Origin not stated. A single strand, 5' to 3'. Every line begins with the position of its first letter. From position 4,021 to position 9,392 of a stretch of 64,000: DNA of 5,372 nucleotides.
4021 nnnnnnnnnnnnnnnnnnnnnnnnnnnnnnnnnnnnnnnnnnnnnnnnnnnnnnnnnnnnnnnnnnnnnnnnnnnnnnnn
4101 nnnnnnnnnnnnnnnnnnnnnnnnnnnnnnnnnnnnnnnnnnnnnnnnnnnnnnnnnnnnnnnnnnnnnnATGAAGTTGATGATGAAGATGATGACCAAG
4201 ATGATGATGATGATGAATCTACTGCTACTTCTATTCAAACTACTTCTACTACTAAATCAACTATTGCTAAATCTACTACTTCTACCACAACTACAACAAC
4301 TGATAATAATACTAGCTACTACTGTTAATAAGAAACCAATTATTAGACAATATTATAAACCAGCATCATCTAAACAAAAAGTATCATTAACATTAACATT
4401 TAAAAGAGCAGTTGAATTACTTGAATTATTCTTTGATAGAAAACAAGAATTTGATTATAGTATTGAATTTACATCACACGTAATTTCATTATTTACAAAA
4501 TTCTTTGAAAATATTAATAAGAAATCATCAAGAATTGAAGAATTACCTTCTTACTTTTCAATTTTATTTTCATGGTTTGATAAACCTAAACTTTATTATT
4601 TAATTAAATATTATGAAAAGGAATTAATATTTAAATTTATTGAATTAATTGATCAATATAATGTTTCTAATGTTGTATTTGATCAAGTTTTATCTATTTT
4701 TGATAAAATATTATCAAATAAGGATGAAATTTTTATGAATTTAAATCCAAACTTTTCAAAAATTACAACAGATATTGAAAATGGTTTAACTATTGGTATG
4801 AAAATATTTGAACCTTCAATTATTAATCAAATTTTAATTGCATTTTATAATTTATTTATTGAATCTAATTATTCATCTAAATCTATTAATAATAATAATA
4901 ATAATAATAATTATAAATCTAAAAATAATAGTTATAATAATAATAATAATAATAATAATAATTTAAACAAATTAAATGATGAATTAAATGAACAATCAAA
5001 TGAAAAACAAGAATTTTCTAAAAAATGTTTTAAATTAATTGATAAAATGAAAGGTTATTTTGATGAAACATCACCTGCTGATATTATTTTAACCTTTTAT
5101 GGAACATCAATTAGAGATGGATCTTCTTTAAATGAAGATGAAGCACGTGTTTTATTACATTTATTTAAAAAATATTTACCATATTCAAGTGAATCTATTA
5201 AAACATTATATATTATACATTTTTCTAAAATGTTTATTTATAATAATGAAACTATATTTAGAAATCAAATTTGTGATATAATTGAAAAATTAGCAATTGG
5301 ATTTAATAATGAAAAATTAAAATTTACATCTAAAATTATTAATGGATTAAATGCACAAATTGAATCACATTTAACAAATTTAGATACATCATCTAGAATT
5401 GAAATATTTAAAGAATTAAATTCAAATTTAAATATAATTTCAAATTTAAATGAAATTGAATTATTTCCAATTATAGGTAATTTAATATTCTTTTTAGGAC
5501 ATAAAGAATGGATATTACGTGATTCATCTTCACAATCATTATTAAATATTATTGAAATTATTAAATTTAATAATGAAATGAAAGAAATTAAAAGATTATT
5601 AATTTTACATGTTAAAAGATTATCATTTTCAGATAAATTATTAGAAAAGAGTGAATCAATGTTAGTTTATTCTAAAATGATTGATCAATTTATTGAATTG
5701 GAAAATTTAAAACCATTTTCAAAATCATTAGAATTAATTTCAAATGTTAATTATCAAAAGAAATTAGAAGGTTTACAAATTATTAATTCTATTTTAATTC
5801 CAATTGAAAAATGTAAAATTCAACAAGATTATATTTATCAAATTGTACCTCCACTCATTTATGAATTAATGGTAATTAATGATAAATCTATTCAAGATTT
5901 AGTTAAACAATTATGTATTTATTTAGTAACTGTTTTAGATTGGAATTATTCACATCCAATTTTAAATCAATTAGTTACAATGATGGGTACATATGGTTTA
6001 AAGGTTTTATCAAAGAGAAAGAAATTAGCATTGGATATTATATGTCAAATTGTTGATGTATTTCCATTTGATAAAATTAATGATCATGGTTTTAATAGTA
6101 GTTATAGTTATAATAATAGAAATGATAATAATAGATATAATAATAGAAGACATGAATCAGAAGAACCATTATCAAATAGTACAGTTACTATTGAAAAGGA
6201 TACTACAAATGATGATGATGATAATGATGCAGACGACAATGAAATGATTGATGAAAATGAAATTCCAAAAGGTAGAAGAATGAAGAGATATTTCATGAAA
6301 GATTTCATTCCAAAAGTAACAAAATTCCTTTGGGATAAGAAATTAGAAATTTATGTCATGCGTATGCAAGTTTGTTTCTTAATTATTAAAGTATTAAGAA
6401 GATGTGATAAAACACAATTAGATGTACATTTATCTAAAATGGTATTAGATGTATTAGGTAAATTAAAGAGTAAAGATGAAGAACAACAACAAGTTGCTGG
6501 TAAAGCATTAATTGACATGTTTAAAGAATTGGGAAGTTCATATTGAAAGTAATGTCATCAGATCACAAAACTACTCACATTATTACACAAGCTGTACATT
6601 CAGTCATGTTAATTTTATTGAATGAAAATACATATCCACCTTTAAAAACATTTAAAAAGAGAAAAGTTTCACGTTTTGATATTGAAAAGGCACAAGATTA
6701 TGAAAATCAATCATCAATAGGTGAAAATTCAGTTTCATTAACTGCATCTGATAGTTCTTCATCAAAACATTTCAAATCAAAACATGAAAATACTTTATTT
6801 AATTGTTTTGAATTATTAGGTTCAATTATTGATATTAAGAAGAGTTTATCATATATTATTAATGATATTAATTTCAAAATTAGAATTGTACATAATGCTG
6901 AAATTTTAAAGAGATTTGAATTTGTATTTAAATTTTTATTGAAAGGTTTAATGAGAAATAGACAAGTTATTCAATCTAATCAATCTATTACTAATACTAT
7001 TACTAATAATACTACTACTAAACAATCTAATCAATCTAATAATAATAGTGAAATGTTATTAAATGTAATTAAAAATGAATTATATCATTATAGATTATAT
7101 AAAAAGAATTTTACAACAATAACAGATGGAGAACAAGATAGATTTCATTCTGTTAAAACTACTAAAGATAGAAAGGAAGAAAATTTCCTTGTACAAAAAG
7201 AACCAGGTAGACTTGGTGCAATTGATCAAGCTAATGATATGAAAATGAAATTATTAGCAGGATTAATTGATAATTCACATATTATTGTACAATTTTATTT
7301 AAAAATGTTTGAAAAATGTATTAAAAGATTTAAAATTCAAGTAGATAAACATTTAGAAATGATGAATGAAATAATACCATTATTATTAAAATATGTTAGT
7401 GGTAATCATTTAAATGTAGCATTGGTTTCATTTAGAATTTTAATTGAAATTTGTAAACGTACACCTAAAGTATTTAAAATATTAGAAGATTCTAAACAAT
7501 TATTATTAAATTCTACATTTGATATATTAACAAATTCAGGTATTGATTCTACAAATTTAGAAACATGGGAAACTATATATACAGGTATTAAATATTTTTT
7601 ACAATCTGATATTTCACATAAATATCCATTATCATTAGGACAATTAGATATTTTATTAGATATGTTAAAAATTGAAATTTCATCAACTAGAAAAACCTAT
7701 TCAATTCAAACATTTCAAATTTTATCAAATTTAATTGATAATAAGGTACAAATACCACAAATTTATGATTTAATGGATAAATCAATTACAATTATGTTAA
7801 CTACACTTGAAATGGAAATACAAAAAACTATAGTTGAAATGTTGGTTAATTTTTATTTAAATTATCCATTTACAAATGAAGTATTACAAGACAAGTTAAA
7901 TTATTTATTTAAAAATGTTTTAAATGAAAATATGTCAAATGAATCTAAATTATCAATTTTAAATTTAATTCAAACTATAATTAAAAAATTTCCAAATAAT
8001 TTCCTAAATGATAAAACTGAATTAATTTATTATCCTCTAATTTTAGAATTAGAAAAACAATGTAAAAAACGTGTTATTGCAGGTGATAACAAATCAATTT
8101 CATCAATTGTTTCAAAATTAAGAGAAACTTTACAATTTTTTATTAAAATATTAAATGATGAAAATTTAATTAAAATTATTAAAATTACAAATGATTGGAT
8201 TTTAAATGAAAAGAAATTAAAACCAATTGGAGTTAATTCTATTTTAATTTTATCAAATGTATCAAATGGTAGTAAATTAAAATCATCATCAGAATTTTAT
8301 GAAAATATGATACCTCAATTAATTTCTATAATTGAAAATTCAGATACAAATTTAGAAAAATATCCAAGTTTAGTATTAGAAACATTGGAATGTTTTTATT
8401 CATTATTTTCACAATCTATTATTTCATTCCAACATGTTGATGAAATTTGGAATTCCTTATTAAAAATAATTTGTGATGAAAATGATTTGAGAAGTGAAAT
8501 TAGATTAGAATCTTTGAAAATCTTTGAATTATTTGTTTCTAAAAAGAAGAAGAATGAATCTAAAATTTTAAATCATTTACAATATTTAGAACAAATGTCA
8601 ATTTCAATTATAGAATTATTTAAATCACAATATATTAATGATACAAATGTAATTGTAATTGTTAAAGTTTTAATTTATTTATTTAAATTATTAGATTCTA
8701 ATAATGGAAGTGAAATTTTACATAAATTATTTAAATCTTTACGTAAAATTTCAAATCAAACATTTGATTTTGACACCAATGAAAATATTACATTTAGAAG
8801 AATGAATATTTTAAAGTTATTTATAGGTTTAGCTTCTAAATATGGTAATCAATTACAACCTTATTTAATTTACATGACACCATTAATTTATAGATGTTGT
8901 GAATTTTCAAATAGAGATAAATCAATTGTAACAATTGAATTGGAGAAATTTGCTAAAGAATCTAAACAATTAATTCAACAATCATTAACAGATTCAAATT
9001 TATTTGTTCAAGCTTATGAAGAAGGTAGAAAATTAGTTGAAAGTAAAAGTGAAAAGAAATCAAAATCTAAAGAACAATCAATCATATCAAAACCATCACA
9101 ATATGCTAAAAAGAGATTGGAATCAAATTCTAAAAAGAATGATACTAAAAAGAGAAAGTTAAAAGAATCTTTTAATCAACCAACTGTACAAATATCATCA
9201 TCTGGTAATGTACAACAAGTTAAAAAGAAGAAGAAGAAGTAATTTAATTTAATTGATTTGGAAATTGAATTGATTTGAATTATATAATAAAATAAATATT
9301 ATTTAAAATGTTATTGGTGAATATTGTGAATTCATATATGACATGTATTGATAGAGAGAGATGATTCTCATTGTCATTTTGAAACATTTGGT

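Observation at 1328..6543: Three reading-frame discontinuities inside an otherwise intact UTP20 gene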

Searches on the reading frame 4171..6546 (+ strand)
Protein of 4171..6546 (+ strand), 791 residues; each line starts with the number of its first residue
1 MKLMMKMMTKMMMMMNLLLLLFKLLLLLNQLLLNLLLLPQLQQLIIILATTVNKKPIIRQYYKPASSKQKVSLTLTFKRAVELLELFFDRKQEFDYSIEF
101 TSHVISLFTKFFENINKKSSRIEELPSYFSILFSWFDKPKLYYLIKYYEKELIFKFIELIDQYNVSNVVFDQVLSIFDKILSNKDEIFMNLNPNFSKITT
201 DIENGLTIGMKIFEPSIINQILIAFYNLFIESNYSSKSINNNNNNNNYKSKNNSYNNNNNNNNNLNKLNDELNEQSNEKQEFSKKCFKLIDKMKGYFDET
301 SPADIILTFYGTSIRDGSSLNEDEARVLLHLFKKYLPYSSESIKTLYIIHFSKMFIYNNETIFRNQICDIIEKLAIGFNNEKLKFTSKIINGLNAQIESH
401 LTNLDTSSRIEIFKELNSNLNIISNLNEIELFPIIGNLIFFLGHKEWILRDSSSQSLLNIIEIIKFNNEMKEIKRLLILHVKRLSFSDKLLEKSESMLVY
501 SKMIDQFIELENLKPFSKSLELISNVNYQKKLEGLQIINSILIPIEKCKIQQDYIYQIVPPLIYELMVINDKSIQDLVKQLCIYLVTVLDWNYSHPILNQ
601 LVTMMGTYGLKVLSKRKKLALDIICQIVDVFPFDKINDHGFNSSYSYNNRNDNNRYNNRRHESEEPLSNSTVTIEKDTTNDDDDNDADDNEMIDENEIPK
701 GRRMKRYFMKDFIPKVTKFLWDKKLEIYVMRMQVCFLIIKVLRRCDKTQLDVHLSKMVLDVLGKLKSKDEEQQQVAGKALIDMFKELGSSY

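Call 36: search_protein_families(library=pfam, proteins=[window:4315-6543:+], max_evalue=0.01)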
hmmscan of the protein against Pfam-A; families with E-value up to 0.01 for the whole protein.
window:4315-6543:+ (743 aa): 2 families
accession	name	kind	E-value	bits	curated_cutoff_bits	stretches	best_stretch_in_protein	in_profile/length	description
PF07539.18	UTP20_N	-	5.2e-20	71.8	27.6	1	32-431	252-605/615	U3 small nucleolar RNA-associated protein 20, N-terminal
PF20416.4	UTP20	-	3.2e-08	33.7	27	1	680-743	8-71/221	U3 small nucleolar RNA-associated protein 20 domain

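Call 37: search_protein_representatives(protein=window:4315-6543:+)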
Query: 743 residues. Proteins with E-value up to 0.001 (for the whole library): 22; up to 1e-10: 7; up to 1e-30: 7. The best 22 are listed.
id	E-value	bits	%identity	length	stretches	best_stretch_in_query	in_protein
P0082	1.6e-252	856.5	63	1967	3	229-590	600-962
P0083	1.2e-142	493.3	59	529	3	229-413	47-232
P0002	3.4e-114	399.3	39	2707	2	232-741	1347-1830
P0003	2.3e-69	251.1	32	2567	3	227-585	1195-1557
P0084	3.5e-39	151.4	70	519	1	14-125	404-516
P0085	9.8e-39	149.9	31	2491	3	233-594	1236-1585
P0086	2.4e-36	142.0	25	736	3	227-581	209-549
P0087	1.2e-10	57.1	22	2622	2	237-418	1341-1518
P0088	9.0e-08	47.6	27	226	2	653-710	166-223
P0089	2.8e-06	42.6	25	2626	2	636-742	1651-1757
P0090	3.0e-06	42.6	28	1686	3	281-416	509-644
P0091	6.3e-06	41.5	27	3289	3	648-743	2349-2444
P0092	1.5e-05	40.2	22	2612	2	649-740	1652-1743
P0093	1.8e-05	40.0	20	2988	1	297-742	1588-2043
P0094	4.0e-05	38.8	25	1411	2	647-742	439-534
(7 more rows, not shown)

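Call 39: list_cluster_members(proteins=[P0001, P0082, P0083, P0084, P0085, P0003])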
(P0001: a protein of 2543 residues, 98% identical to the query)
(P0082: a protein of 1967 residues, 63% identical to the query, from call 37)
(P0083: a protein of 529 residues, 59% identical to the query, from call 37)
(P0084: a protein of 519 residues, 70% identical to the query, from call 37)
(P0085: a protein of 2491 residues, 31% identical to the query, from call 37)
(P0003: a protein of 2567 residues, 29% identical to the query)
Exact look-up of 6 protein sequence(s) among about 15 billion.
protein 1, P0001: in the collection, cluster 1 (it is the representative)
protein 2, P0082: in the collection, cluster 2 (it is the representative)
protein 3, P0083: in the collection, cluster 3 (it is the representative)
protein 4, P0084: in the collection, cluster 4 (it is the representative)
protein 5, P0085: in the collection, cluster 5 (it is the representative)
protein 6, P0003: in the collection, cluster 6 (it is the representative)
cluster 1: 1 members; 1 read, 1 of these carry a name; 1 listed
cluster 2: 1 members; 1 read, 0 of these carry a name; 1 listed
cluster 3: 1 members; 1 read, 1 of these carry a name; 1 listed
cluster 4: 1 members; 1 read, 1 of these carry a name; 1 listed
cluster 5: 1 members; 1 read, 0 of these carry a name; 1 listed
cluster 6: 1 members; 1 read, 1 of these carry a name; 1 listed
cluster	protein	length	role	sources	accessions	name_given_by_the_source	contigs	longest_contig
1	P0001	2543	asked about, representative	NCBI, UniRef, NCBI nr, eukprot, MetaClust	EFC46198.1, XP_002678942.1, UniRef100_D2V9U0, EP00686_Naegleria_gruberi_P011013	predicted protein [Naegleria gruberi] | Predicted protein n=1 Tax=Naegleria gruberi TaxID=5762 RepID=D2V9U0_NAEGR | uncharacterized protein NAEGRDRAFT_65627 [Naegleria gruberi]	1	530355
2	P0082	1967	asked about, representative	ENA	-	-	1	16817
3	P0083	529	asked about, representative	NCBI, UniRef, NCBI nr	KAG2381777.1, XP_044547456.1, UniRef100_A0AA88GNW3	hypothetical protein C9374_006161 [Naegleria lovaniensis] | U3 small nucleolar RNA-associated protein 20 N-terminal domain-containing protein n=1 ... | uncharacterized protein C9374_006161 [Naegleria lovaniensis]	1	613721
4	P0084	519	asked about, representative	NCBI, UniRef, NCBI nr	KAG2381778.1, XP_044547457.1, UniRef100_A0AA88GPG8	hypothetical protein C9374_006162 [Naegleria lovaniensis] | U3 small nucleolar RNA-associated protein 20 N-terminal domain-containing protein n=1 ... | uncharacterized protein C9374_006162 [Naegleria lovaniensis]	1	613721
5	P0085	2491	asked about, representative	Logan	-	-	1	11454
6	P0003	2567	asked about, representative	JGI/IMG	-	U3 small nucleolar RNA-associated protein 20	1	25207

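Call 40: find_encoding_contigs(protein=P0082, flank=10000, max_places=5)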
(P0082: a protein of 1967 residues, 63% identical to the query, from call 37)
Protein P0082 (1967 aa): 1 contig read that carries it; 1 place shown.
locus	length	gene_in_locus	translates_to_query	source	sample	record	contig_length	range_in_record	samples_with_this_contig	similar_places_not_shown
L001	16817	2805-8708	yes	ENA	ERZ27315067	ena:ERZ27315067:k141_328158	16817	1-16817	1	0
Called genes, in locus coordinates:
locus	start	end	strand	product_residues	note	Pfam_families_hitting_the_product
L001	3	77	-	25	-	?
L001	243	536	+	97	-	-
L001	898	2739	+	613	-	-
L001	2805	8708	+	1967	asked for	PF07539:UTP20_N, PF20416:UTP20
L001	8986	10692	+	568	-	PF05623:DUF789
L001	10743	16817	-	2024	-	?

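Call 44: find_related_loci(query=window:4315-6543:+, collection=metagenome_contigs, flank=10000)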
Query window:4315-6543:+ (743 aa) in metagenome_contigs; peptide patterns used: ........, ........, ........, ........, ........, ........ (x = any residue, [..] = any of these).
148 stretches matched a pattern, but none encodes a relative of the query by tblastn (E <= 1e-3).

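Call 54: find_encoding_contigs(protein=P0083, flank=10000, max_places=3)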
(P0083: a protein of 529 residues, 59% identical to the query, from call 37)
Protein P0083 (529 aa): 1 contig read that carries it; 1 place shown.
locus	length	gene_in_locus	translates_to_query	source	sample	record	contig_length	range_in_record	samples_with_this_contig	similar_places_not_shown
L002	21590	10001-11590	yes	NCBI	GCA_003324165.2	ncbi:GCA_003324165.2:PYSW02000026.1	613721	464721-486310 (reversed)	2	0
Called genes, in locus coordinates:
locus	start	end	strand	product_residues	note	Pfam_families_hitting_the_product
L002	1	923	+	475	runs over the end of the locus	PF25563:TPR_SYVN1_N, PF12678:zf-rbx1 (weak), PF00097:zf-C3HC4 (weak), PF13445:zf-RING_UBOX (weak), PF13639:zf-RING_2, PF13923:zf-C3HC4_2 (weak), PF14634:zf-RING_5 (weak), PF17123:zf-RING_11 (weak)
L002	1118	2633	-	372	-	PF00153:Mito_carr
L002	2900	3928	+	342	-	PF10152:CCDC53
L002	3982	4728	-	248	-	PF08079:Ribosomal_L30_N, PF00327:Ribosomal_L30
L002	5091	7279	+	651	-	-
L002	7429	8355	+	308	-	-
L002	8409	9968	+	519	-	PF07539:UTP20_N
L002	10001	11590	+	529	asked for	PF07539:UTP20_N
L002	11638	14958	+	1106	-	-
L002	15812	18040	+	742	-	PF05623:DUF789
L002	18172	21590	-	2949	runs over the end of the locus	PF28208:TPR_DOCK9, PF00618:RasGEF_N, PF00617:RasGEF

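Call 68: find_encoding_contigs(protein=window:4171-6546:+, flank=5000, max_places=5)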
Protein window:4171-6546:+ (791 aa): no gene with exactly this product is on record in the collection.

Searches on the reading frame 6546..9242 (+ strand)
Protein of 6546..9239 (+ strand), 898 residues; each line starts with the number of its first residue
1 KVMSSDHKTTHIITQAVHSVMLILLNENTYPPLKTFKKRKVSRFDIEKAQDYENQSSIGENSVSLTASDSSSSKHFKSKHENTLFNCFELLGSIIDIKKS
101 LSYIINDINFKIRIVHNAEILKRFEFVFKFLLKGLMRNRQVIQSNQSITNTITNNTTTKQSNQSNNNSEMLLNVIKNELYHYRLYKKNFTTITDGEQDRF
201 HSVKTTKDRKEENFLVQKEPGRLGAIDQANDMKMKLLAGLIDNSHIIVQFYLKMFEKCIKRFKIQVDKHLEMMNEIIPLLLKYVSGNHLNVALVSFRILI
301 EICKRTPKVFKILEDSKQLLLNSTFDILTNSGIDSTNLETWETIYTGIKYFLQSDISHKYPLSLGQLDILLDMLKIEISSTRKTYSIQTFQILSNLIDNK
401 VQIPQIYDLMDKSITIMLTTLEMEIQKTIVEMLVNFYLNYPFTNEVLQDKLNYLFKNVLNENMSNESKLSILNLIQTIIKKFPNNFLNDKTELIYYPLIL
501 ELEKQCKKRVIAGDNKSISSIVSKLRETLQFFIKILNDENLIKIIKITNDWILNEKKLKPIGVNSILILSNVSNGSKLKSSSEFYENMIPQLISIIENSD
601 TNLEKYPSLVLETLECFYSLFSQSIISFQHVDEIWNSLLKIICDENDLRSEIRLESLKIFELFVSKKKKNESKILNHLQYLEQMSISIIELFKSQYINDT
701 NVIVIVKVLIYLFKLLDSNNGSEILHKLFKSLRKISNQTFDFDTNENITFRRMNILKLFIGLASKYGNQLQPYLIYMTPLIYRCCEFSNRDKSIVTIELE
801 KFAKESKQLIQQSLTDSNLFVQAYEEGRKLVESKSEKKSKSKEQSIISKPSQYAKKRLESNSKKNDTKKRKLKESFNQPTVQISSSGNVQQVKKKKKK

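Call 13: find_encoding_contigs(protein=window:6552-9242:+, flank=10000, max_places=10)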
Protein window:6552-9242:+ (896 aa): no gene with exactly this product is on record in the collection.

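Call 36: search_protein_families(library=pfam, proteins=[window:6546-9239:+], max_evalue=0.01)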
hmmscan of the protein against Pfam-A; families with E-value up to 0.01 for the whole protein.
window:6546-9239:+ (898 aa): 0 families
